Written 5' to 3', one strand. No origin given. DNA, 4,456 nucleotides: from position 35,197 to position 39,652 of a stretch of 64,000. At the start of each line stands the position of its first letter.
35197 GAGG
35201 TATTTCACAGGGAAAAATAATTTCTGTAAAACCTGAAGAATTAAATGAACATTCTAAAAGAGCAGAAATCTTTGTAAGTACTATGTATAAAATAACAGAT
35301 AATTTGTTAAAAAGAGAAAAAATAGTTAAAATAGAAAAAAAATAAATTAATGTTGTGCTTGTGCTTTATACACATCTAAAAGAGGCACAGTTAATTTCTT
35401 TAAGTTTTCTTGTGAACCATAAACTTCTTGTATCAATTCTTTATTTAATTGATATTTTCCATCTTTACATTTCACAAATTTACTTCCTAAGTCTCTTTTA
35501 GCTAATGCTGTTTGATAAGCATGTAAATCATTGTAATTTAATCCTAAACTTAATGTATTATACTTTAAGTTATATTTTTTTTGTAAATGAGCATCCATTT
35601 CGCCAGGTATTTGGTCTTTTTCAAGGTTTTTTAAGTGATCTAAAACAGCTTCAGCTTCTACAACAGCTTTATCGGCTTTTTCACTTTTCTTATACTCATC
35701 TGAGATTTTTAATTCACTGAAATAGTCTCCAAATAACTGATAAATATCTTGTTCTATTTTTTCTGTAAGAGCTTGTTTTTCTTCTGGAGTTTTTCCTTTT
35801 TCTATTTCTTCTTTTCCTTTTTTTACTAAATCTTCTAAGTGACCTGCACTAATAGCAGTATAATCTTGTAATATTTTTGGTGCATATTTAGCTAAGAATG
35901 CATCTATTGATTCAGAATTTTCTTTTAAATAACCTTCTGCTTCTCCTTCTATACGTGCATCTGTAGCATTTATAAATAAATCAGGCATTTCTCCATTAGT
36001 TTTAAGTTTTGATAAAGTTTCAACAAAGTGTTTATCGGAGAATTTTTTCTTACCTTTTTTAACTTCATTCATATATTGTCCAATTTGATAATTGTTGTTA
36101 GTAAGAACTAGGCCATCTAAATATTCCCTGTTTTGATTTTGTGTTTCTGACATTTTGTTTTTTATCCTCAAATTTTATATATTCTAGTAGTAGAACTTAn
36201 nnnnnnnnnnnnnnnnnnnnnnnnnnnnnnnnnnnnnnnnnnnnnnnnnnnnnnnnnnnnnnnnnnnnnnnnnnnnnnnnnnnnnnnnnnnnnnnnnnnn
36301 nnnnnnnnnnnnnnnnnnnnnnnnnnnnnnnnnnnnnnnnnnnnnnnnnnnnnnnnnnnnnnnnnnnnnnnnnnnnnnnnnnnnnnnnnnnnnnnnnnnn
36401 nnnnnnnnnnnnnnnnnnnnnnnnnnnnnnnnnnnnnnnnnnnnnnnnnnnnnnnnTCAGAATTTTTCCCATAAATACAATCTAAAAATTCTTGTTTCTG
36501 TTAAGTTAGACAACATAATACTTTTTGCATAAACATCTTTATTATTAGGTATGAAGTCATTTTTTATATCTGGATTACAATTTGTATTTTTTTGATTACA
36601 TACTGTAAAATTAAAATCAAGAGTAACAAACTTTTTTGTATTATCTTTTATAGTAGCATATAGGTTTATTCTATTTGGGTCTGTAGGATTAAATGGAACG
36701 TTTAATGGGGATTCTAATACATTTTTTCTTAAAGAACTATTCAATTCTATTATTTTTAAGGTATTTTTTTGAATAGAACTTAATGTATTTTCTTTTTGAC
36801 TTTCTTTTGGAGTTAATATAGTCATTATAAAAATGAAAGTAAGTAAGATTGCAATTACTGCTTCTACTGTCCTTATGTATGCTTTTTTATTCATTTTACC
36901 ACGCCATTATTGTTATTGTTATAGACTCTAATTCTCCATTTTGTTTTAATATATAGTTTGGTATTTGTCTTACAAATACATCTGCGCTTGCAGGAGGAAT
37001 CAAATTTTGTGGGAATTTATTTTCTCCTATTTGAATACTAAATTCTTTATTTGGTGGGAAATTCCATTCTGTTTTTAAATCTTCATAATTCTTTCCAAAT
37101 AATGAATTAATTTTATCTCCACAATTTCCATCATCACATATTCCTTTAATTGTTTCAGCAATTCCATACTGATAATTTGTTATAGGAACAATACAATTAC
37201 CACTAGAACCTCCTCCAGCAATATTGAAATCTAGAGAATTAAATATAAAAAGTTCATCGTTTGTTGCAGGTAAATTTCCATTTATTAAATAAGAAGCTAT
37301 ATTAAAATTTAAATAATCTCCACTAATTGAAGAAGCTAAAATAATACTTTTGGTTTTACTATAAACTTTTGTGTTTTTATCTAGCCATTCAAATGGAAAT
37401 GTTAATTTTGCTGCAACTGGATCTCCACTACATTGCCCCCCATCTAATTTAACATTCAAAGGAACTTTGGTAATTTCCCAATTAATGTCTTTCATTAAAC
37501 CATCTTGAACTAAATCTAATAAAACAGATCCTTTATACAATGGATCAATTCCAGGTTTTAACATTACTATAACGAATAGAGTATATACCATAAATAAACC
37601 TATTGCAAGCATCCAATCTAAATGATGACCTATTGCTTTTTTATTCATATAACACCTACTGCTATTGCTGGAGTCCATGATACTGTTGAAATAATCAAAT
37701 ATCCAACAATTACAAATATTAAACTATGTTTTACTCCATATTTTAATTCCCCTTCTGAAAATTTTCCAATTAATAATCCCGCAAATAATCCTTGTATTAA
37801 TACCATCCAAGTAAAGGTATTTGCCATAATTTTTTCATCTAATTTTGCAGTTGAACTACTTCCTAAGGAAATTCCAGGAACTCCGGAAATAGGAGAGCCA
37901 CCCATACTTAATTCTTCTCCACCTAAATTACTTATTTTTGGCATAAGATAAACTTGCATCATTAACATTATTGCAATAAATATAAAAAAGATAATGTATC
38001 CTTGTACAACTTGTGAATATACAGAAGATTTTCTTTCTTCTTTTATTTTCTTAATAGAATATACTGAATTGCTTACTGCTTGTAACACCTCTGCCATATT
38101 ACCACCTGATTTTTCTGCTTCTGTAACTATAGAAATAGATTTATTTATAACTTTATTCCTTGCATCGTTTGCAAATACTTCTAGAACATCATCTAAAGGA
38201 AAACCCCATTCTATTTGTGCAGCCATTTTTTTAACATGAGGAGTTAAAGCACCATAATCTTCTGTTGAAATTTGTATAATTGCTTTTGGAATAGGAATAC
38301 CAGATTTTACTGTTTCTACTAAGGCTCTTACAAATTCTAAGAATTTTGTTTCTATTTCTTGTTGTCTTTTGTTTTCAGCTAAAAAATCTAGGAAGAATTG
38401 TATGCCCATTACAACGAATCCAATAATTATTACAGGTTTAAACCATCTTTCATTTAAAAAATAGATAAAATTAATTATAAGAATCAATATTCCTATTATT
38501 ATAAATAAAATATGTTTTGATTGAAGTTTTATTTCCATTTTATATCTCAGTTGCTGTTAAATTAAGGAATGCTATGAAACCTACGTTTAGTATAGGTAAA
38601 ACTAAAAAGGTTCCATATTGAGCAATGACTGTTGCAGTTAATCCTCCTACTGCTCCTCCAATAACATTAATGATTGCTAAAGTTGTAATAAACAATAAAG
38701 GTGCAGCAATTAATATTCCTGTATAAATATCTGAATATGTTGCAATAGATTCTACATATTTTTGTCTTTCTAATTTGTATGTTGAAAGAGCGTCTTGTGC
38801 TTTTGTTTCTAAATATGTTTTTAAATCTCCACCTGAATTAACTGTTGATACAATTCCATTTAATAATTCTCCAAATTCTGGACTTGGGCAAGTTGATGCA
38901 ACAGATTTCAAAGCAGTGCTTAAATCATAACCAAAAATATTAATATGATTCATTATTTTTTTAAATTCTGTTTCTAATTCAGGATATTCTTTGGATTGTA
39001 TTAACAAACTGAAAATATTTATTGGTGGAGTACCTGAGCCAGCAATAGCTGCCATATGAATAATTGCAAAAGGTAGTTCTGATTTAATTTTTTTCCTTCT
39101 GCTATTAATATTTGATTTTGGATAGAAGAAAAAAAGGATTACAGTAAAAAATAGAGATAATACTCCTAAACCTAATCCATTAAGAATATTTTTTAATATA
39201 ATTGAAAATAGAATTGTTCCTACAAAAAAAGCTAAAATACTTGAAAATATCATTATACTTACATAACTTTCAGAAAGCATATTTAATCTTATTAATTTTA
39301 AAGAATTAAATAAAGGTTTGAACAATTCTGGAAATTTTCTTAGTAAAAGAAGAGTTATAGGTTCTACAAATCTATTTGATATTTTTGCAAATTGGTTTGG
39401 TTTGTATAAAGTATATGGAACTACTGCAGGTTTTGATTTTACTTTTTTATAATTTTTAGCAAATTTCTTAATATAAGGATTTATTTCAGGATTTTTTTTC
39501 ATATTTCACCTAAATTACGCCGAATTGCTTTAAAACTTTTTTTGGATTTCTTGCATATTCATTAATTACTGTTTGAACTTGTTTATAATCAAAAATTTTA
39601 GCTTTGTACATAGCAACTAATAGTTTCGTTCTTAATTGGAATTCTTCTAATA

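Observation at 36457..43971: Eleven-gene type IV pilus (Tad/Epd-like) operon with seven 'MNKKA'-type pilins and a split platform protein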

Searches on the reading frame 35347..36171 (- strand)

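Call 12: search_protein_families(library=pfam, proteins=[window:35347-36171:-], max_evalue=0.01)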
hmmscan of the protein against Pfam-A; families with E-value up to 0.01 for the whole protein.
window:35347-36171:- (274 aa): 1 family
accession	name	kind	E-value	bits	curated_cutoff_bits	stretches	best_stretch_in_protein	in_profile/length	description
PF00712.24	DNA_pol3_beta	-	0.003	18.1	24.4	0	32-87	9-64/120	DNA polymerase III beta subunit, N-terminal domain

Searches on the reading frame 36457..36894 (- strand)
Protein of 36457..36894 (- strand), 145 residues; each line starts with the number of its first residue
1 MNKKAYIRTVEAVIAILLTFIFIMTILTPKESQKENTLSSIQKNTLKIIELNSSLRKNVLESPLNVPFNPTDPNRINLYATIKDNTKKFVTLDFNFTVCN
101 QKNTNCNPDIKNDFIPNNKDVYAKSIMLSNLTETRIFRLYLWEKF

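Call 3: search_protein_families(library=pfam, proteins=[window:36457-36894:-], max_evalue=0.1)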
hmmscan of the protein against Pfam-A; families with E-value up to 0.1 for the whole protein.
window:36457-36894:- (145 aa): 1 family
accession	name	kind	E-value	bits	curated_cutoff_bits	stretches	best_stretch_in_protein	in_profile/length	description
PF13800.11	Sigma_reg_N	-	0.02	15.6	26.3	1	3-53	9-61/91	Sigma factor regulator N-terminal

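Call 4: search_protein_families(library=ncbifam, proteins=[window:36457-36894:-], max_evalue=0.1)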
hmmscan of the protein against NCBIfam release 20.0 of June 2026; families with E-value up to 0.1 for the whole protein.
window:36457-36894:- (145 aa): 0 families

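Call 68: search_protein_families(library=pfam, alignment_id=A5, max_evalue=0.05)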
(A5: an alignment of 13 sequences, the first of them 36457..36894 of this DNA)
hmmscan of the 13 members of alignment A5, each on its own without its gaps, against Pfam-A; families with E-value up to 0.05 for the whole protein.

A. member 1, window:36457-36894:- (145 aa): 1 family
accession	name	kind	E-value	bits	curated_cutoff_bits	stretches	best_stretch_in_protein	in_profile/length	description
PF13800.11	Sigma_reg_N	-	0.02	15.6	26.3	1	3-53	9-61/91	Sigma factor regulator N-terminal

B. families by the number of members that match (of 13 scanned): 9 families
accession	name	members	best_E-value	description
PF10270.14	MMgT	2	0.0051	Membrane magnesium transporter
PF04977.20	DivIC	1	0.00013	Septum formation initiator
PF09716.15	ETRAMP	1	0.01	Malarial early transcribed membrane protein (ETRAMP)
PF24598.1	DOP1_C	1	0.015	DOP1 C-terminal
PF13800.11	Sigma_reg_N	1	0.02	Sigma factor regulator N-terminal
PF01616.22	Orbi_NS3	1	0.026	Orbivirus NS3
PF23959.1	DUF7288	1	0.034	Family of unknown function (DUF7288)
PF07009.16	NusG_II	1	0.035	NusG domain II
PF21155.3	VpsT-like_REC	1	0.047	VpsT-like, receiver domain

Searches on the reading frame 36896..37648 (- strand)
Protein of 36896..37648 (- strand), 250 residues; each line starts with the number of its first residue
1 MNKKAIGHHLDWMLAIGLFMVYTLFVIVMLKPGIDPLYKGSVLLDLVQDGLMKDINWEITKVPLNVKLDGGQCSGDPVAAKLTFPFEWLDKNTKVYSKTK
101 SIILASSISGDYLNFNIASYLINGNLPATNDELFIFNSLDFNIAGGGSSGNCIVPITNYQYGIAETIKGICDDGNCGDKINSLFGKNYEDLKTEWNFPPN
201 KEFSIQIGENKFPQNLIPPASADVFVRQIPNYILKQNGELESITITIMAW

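Call 3: search_protein_families(library=pfam, proteins=[window:36896-37648:-], max_evalue=0.1)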
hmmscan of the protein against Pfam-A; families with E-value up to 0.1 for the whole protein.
window:36896-37648:- (250 aa): 0 families

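Call 4: search_protein_families(library=ncbifam, proteins=[window:36896-37648:-], max_evalue=0.1)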
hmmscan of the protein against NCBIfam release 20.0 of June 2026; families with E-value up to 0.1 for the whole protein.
window:36896-37648:- (250 aa): 0 families

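Call 43: find_homologous_proteins(query=window:36896-37648:-, max_evalue=0.001)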
Query window:36896-37648:- (250 aa): 2 proteins with E <= 0.001 among 464 candidates.
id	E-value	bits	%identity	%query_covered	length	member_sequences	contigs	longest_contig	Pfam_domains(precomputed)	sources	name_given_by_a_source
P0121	1.5e-166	571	100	100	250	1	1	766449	-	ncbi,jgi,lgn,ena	ncbi:MAG: hypothetical protein WC413_00530 [Candidatus Nanoarchaeia archaeon]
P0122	6.1e-89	316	61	100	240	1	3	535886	-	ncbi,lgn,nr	ncbi:MAG: hypothetical protein PHD81_00455 [Candidatus Nanoarchaeia archaeon]|nr:hypothetical protei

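Call 63: search_protein_families(library=pfam, alignment_id=A1, max_evalue=0.05)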
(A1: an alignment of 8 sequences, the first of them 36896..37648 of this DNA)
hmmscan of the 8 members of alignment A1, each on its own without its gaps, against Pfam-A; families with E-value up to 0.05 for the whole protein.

A. member 1, window:36896-37648:- (250 aa): 0 families

B. families by the number of members that match (of 8 scanned): 2 families
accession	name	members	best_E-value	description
PF23958.1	DUF7287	2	0.0031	Family of unknown function (DUF7287)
PF01155.25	HypA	1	0.0077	Hydrogenase/urease nickel incorporation, metallochaperone, hypA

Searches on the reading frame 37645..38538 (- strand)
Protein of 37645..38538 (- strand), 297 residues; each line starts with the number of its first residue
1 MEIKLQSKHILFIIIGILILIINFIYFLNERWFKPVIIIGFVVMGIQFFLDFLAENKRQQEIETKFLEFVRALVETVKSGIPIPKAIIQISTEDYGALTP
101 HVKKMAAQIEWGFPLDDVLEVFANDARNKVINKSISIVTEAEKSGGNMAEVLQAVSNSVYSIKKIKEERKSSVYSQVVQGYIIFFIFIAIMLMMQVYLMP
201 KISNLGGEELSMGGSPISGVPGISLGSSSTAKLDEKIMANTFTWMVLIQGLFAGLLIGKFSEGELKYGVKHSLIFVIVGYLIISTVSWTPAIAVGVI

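Call 3: search_protein_families(library=pfam, proteins=[window:37645-38538:-], max_evalue=0.1)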
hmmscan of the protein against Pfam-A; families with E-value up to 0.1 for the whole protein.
window:37645-38538:- (297 aa): 2 families
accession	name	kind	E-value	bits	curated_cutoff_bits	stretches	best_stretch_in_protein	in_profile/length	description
PF00482.28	T2SSF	-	5.4e-17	62.4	25.2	1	69-194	1-123/125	Type II secretion system (T2SS), protein F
PF21517.3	HTH_Tnp_Tc3_2_like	-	0.022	15.2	27.2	1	150-168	5-23/40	Transposable element Tc3 transposase, HTH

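Call 4: search_protein_families(library=ncbifam, proteins=[window:37645-38538:-], max_evalue=0.1)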
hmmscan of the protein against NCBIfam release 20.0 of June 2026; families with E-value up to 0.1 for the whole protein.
window:37645-38538:- (297 aa): 6 families
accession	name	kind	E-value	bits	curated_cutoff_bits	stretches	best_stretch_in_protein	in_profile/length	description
NF004705.1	PRK06041.1-3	equivalog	8.6e-16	57.9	400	1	8-195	190-376/465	archaellar assembly protein ArlJ/FlaJ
NF046075.1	UpsF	equivalog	5e-12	45.3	400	1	2-204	256-440/484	membrane pilin protein UpsF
NF004703.2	PRK06041.1-1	equivalog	6.4e-11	41.3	570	1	12-282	232-510/525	archaellar assembly protein ArlJ/FlaJ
NF004704.2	PRK06041.1-2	equivalog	1e-07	31.1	550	1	10-283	275-543/555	archaellar assembly protein ArlJ/FlaJ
NF041012.2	T4P_ComGB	equivalog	4.8e-06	26.2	240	1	68-206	5-131/332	competence type IV pilus assembly protein ComGB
TIGR02120.1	GspF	equivalog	0.025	13.8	424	1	65-203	64-194/401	type II secretion system inner membrane protein GspF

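Call 28: search_solved_structures(query=window:37645-38538:-, max_evalue=1)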
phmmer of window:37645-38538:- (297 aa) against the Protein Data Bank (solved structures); distinct sequences matched with E-value up to 1: 1.
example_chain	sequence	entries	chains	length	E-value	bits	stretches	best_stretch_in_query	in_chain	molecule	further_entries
3jc8_Ca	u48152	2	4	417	0.019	17.6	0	70-200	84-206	Type 4 fimbrial assembly protein PilC | PilC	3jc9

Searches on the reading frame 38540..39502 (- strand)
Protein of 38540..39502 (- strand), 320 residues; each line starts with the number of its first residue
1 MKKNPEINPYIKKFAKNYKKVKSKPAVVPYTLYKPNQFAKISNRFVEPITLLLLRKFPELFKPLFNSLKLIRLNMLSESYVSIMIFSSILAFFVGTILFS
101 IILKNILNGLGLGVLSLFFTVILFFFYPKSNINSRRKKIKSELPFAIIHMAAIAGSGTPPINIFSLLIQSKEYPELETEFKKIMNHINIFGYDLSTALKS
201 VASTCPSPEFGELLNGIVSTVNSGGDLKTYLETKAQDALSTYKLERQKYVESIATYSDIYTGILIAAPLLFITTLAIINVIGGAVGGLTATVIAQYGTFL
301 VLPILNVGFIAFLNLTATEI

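Call 3: search_protein_families(library=pfam, proteins=[window:38540-39502:-], max_evalue=0.1)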
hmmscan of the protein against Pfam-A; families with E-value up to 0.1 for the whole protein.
window:38540-39502:- (320 aa): 1 family
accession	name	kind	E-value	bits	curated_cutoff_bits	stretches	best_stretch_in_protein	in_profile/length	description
PF00482.28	T2SSF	-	1.6e-14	54.4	25.2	1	148-273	3-123/125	Type II secretion system (T2SS), protein F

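Call 4: search_protein_families(library=ncbifam, proteins=[window:38540-39502:-], max_evalue=0.1)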
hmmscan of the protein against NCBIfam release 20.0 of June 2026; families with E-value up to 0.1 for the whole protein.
window:38540-39502:- (320 aa): 5 families
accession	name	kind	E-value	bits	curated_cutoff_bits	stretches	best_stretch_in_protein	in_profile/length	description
NF004704.2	PRK06041.1-2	equivalog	5.1e-29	101.4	550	1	72-296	5-227/555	archaellar assembly protein ArlJ/FlaJ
NF046075.1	UpsF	equivalog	1.5e-18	66.8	400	1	77-280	30-226/484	membrane pilin protein UpsF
NF004705.1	PRK06041.1-3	equivalog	2.1e-18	66.5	400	1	138-294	2-156/465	archaellar assembly protein ArlJ/FlaJ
NF004703.2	PRK06041.1-1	equivalog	1.8e-14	53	570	1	134-307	31-201/525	archaellar assembly protein ArlJ/FlaJ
NF053673.1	bindosome_BasF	exception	2e-12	46.5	1300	1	91-300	147-359/656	bindosome assembly system membrane anchoring protein BasF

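Call 9: find_homologous_proteins(query=window:38540-39502:-)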
Query window:38540-39502:- (320 aa): 374 proteins with E <= 0.001 among 6543 candidates; the best 120 are listed.
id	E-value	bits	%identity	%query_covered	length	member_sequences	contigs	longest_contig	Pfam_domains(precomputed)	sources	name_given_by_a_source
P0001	2.7e-198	675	100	100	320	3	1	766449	PF00482.29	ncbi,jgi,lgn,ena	ncbi:MAG: type II secretion system F family protein [Candidatus Nanoarchaeia archaeon]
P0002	8.5e-124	431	63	100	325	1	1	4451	PF00482.29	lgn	-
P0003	7.0e-120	418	62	98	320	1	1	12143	PF00482.29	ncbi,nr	ncbi:MAG: type II secretion system F family protein [Candidatus Nanoarchaeia archaeon]|nr:type II se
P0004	7.6e-120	418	63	98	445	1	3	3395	PF00482.29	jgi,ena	-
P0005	2.1e-119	416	62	100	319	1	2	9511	PF00482.29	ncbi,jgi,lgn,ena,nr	ncbi:MAG: type II secretion system F family protein [Nanoarchaeota archaeon]|nr:type II secretion sy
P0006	4.7e-119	415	61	100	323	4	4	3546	PF00482.29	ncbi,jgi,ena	-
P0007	6.2e-118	411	61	97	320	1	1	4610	PF00482.29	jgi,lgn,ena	-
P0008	7.9e-118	411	64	93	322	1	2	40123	PF00482.29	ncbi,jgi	-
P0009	1.9e-117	410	62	97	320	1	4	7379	PF00482.29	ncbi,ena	-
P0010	1.2e-116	407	60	98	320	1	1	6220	PF00482.29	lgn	-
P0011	8.2e-116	405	60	97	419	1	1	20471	PF00482.29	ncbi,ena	-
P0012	3.0e-115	403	58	98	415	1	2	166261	PF00482.29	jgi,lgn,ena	-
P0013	7.6e-115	401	58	97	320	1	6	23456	PF00482.29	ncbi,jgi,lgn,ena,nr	ncbi:type II secretion system F family protein [Candidatus Woesearchaeota archaeon]|nr:type II secre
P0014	2.0e-114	400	62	91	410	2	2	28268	PF00482.29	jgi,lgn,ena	-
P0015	1.1e-113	398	59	97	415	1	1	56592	PF00482.29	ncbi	ncbi:MAG: type II secretion system F family protein [Nanoarchaeota archaeon]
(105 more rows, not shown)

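Call 27: search_solved_structures(query=window:38540-39502:-, max_evalue=1)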
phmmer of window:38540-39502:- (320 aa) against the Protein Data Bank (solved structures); distinct sequences matched with E-value up to 1: 0.

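Call 70: predict_structure(alignment_id=A3)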
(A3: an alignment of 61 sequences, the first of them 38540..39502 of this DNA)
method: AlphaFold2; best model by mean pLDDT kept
length: 320 residues; sequences in the alignment: 61
mean_pLDDT: 85.2   pTM: 0.65
mean pLDDT of the five models: 85.2, 85.1, 85.0, 81.4, 80.2
residues with pLDDT >= 90: 162; 70-90: 120; 50-70: 24; < 50: 14
segments of 3 or more residues with pLDDT < 50: 1-4, 22-29
pLDDT, mean of each block of 10 residues (from residue 1): 51 67 47 70 91 92 88 82 94 95 93 94 92 90 94 91 92 91 89 93 92 96 93 94 88 83 84 85 80 85 84 67
secondary structure, 60 per line:
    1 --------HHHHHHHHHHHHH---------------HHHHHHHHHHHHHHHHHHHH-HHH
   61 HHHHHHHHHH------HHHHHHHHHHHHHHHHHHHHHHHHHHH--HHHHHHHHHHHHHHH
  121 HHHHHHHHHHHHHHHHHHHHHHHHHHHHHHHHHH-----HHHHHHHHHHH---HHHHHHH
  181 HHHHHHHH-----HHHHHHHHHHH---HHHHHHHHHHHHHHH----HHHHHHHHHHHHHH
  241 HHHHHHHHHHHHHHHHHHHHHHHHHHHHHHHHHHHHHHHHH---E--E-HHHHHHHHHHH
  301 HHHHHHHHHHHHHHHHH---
elements in order: H9-21 H37-56 H58-70 H77-103 H106-154 H160-170 H174-188 H194-204 H208-222 H227-281 H290-317

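Call 74: fold_search(model_id=the predicted structure, library=pdb)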
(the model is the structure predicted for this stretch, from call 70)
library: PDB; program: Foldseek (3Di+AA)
matches with E <= 10: 50; with E <= 0.001: 0
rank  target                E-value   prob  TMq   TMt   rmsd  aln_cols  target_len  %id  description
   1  2vmb_B                6.1e-02  1.00  0.31  0.77   3.0       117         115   22  The three-dimensional structure of the cytoplasmic domains of EpsF from the Type 2 Secretion System of Vibrio cholerae (released 2009-02-10)
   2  3c1q_B                8.0e-02  1.00  0.31  0.76   2.9       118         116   22  The three-dimensional structure of the cytoplasmic domains of EpsF from the Type 2 Secretion System of Vibrio cholerae (released 2009-02-03)
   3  2vmb_A                8.3e-02  1.00  0.30  0.73   3.0       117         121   20  The three-dimensional structure of the cytoplasmic domains of EpsF from the Type 2 Secretion System of Vibrio cholerae (released 2009-02-10)
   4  2vma_B                1.1e-01  1.00  0.30  0.78   3.1       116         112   22  The three-dimensional structure of the cytoplasmic domains of EpsF from the Type 2 Secretion System of Vibrio cholerae (released 2009-02-10)
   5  5nbg_B                1.1e-01  1.00  0.29  0.76   2.9       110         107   15  Structure of the cytoplasmic domain I of OutF in the D. dadantii type II secretion system (released 2018-03-21)
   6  5nbg_A                1.2e-01  1.00  0.28  0.74   3.0       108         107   16  Structure of the cytoplasmic domain I of OutF in the D. dadantii type II secretion system (released 2018-03-21)
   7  3c1q_A                1.2e-01  1.00  0.28  0.69   3.1       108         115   20  The three-dimensional structure of the cytoplasmic domains of EpsF from the Type 2 Secretion System of Vibrio cholerae (released 2009-02-03)
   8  2vma_A                1.4e-01  1.00  0.31  0.73   3.0       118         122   20  The three-dimensional structure of the cytoplasmic domains of EpsF from the Type 2 Secretion System of Vibrio cholerae (released 2009-02-10)
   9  2whn_A                1.6e-01  1.00  0.27  0.72   2.7       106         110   20  N-terminal domain from the PilC type IV pilus biogenesis protein (released 2010-05-19)
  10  2whn_B                4.4e-01  1.00  0.26  0.71   3.2       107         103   17  N-terminal domain from the PilC type IV pilus biogenesis protein (released 2010-05-19)
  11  4nc3                  1.2e+00  0.11  0.16  0.15  27.9       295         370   14  Crystal structure of the 5-HT2B receptor solved using serial femtosecond crystallography in lipidic cubic phase. (released 2013-12-18)
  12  3jc8_Ca               1.3e+00  0.60  0.17  0.18  14.7       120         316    8  Architectural model of the type IVa pilus machine in a piliated state (released 2016-03-16)
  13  4s0f_A                1.7e+00  0.18  0.20  0.13  22.2       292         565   13  Crystal structure of the peptidase-containing ABC transporter PCAT1 E648Q mutant complexed with ATPgS in an occluded c (released 2015-07-22)
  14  6bs9_C                1.9e+00  0.77  0.26  0.55   4.8       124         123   17  Stage III sporulation protein AB (SpoIIIAB) (released 2018-01-17)
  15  4ib4                  3.0e+00  0.06  0.15  0.13  27.2       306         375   14  Crystal structure of the chimeric protein of 5-HT2B-BRIL in complex with ergotamine (released 2013-03-13)
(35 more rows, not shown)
